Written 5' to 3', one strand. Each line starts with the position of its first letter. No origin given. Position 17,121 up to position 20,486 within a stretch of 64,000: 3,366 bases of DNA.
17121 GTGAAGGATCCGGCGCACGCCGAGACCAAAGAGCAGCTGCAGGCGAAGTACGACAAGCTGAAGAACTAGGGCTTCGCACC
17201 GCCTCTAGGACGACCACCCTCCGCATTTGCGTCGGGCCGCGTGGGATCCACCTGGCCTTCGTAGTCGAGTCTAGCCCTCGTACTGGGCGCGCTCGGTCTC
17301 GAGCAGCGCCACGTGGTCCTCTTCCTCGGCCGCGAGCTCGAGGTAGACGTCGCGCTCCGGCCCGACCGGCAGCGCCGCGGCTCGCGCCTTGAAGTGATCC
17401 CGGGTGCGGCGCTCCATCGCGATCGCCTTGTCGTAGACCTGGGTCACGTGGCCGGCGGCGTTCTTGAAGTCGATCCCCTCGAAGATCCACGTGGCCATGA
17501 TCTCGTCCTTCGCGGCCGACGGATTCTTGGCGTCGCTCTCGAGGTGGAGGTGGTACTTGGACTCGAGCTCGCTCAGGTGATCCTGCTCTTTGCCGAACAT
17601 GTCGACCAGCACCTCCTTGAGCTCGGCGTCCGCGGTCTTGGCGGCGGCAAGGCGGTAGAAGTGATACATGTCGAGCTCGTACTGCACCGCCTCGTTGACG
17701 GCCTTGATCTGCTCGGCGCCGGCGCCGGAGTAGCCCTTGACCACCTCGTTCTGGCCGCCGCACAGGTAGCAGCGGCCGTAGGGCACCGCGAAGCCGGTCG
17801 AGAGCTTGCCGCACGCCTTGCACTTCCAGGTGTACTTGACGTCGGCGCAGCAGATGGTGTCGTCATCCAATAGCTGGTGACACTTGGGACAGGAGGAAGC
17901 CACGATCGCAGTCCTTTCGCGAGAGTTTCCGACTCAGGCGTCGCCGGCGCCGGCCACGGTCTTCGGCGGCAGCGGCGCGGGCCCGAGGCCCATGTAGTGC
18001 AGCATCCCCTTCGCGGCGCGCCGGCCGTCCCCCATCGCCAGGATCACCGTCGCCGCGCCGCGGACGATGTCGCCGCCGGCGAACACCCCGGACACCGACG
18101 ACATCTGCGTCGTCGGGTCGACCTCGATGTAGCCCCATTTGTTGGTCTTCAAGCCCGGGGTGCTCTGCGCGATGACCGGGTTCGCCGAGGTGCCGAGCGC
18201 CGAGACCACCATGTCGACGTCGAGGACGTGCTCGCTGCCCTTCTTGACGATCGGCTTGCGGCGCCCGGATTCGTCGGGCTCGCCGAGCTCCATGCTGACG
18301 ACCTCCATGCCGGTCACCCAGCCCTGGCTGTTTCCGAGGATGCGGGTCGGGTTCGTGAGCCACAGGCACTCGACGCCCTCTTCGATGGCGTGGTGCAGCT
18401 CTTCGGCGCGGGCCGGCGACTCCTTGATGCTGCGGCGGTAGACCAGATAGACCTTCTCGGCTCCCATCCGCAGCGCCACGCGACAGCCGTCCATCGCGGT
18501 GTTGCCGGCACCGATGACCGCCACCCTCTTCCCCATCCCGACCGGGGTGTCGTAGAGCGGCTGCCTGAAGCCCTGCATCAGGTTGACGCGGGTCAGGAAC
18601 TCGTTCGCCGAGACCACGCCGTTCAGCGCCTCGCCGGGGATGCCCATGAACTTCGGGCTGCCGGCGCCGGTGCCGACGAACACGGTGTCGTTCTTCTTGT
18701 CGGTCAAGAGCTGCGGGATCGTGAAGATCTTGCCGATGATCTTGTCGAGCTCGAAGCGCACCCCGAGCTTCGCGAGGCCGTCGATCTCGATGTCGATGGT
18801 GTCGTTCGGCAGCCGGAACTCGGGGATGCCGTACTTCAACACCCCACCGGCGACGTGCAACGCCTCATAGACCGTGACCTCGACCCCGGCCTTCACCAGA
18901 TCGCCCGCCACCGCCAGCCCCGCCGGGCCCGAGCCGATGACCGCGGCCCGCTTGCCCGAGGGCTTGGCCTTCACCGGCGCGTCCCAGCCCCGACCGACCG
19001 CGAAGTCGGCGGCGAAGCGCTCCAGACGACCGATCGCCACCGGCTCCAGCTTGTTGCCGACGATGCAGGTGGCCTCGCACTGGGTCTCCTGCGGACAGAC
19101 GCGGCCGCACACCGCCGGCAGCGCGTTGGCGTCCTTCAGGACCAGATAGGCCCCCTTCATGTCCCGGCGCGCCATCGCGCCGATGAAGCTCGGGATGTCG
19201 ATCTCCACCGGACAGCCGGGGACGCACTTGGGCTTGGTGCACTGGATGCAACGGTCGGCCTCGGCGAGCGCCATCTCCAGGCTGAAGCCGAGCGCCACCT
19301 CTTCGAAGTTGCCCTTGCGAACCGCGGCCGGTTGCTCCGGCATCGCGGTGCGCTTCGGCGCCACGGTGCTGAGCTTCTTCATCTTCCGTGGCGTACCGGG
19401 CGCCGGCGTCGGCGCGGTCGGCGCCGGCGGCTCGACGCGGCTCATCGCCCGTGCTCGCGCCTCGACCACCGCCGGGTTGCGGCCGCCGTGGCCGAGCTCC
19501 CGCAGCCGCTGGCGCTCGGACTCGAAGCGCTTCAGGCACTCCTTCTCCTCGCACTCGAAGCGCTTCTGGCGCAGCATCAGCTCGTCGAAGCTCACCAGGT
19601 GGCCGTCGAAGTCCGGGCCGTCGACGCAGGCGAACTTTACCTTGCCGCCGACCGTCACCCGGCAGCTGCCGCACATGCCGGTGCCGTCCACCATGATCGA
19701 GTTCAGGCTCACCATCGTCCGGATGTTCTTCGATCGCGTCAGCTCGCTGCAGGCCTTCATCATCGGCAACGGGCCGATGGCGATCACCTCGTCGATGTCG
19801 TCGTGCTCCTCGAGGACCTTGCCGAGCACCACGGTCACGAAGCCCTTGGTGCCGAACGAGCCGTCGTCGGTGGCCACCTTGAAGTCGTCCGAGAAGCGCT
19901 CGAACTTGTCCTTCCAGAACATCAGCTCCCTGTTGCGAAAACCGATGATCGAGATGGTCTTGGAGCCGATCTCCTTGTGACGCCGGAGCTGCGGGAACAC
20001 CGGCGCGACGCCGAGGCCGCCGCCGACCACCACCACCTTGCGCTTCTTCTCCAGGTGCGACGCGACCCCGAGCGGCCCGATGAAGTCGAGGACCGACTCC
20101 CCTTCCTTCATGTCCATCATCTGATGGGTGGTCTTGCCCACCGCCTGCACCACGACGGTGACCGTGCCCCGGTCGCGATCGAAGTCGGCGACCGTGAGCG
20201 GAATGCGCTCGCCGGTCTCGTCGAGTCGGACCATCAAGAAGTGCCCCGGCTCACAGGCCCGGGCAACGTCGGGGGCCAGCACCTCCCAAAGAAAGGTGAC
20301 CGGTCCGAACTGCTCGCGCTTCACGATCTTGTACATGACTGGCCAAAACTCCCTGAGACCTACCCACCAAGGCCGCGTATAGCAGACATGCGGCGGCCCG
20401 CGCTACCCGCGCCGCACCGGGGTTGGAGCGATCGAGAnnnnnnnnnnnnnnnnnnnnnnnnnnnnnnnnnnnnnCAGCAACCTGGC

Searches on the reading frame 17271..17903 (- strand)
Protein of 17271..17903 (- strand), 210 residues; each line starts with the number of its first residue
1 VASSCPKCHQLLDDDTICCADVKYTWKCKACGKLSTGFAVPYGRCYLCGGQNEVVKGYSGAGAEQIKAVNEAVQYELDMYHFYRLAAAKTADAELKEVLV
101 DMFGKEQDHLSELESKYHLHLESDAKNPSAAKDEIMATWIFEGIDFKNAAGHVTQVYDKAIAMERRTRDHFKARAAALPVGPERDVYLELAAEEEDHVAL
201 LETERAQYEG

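Call 48: search_protein_families(library=pfam, max_evalue=0.001, proteins=[window:17271-17903:-])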
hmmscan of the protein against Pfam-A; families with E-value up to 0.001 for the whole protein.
window:17271-17903:- (210 aa): 1 family
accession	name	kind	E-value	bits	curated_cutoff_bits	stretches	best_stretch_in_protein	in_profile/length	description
PF09537.16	DUF2383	-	0.00081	20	30.8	1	66-129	3-66/111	Domain of unknown function (DUF2383)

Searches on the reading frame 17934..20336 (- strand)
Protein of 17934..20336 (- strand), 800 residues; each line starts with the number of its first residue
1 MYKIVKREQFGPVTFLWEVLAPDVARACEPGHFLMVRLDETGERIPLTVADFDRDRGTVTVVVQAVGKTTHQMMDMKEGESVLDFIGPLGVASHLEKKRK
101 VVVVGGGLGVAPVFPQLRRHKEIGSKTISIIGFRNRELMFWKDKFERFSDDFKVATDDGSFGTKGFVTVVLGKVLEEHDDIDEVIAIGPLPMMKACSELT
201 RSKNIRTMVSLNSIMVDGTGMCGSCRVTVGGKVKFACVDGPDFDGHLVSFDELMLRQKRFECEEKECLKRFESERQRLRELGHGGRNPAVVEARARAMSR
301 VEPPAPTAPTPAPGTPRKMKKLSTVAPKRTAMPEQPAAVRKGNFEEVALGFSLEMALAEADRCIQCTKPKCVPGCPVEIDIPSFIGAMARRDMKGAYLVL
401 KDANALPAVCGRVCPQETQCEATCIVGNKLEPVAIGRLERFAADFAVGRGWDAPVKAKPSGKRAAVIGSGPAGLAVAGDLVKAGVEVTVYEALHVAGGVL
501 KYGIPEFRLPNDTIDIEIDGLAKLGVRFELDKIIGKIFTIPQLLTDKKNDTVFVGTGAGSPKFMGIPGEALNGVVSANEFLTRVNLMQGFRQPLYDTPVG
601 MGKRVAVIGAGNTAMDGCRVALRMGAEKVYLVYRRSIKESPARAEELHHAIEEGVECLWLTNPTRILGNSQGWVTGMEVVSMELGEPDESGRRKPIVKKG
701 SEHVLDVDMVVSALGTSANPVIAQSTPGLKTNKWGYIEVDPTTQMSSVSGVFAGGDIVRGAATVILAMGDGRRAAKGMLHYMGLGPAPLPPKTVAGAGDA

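Call 48: search_protein_families(library=pfam, max_evalue=0.001, proteins=[window:17934-20336:-])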
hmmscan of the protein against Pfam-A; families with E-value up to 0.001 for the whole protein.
window:17934-20336:- (800 aa): 6 families
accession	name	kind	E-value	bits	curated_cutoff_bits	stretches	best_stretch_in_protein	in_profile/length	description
PF14691.11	Fer4_20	-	2.3e-40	137.4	25.8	1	341-448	2-110/113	Dihydroprymidine dehydrogenase domain II, 4Fe-4S cluster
PF07992.20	Pyr_redox_2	-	1.4e-35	123.6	26.1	1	463-771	2-291/291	Pyridine nucleotide-disulphide oxidoreductase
PF10418.14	DHODB_Fe-S_bind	-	1.9e-12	47.1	23.9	1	212-248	1-40/41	Iron-sulfur cluster binding domain of dihydroorotate dehydrogenase B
PF13738.12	Pyr_redox_3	-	1.1e-08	35.2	30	1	550-755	126-305/305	Pyridine nucleotide-disulphide oxidoreductase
PF13450.12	NAD_binding_8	-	1.3e-05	25.8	21.9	1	466-499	1-34/68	NAD(P)-binding Rossmann-like domain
PF00070.33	Pyr_redox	-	2.4e-05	25.2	22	0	604-678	1-78/82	Pyridine nucleotide-disulphide oxidoreductase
